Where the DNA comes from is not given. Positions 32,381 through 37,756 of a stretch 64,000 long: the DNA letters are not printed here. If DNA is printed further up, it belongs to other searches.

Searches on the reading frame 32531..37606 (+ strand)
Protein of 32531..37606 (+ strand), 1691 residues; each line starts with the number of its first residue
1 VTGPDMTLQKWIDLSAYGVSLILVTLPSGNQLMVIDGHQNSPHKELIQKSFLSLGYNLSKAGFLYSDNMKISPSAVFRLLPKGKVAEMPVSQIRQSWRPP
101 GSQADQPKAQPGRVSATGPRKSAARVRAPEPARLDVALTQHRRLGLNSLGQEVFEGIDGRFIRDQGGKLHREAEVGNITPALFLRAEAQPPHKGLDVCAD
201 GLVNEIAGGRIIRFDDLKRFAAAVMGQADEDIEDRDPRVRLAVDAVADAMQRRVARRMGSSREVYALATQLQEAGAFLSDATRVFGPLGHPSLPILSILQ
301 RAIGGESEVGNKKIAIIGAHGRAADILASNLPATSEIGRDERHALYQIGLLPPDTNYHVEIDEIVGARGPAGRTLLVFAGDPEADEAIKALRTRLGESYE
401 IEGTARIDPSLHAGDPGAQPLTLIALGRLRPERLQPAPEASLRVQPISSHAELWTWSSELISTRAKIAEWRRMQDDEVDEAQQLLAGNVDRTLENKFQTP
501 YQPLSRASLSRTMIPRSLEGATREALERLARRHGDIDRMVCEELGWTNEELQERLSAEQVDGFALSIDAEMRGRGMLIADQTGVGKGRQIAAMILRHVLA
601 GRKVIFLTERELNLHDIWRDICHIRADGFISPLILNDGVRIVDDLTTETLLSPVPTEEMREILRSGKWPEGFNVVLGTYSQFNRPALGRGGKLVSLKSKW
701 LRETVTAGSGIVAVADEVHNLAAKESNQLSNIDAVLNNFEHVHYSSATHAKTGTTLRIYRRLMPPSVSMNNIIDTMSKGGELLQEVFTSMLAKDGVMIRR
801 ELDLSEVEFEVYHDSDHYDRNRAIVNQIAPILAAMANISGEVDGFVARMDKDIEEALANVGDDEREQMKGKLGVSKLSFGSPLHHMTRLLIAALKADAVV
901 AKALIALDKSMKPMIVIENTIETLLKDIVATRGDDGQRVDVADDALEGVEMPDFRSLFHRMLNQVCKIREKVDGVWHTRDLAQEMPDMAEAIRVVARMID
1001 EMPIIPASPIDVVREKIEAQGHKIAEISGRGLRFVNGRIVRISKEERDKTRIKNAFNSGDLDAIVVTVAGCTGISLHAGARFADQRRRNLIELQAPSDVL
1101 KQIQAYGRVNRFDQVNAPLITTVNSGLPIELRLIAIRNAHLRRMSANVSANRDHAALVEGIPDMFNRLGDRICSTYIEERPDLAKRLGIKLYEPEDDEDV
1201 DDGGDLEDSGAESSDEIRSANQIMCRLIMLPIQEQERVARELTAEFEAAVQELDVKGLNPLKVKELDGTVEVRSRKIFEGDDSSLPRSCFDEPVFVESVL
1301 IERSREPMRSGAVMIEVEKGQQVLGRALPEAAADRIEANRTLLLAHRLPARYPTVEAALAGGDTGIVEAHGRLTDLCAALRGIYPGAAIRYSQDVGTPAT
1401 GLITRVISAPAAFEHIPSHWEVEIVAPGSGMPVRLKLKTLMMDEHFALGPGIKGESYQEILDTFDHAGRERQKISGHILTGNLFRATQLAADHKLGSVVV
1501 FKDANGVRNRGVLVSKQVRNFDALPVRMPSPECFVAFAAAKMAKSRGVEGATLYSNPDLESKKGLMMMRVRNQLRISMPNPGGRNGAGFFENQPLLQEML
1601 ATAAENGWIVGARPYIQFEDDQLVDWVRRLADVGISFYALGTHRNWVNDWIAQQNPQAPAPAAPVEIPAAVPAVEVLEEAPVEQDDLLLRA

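Call 14: search_protein_families(library=phrogs, proteins=[window:32531-37606:+], max_evalue=0.00001)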
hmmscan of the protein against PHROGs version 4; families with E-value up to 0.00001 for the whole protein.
window:32531-37606:+ (1691 aa): 0 families

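Call 15: search_protein_families(library=pfam, proteins=[window:32531-37606:+], max_evalue=0.0001)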
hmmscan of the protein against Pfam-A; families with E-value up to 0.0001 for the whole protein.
window:32531-37606:+ (1691 aa): 2 families
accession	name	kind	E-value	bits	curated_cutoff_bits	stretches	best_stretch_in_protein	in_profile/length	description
PF13871.12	Helicase_C_4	-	7e-21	75.6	30.5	1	1022-1257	14-263/271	C-terminal domain on Strawberry notch homologue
PF13872.12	AAA_34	-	5e-15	55.6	27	1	559-813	59-293/306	P-loop containing NTP hydrolase pore-1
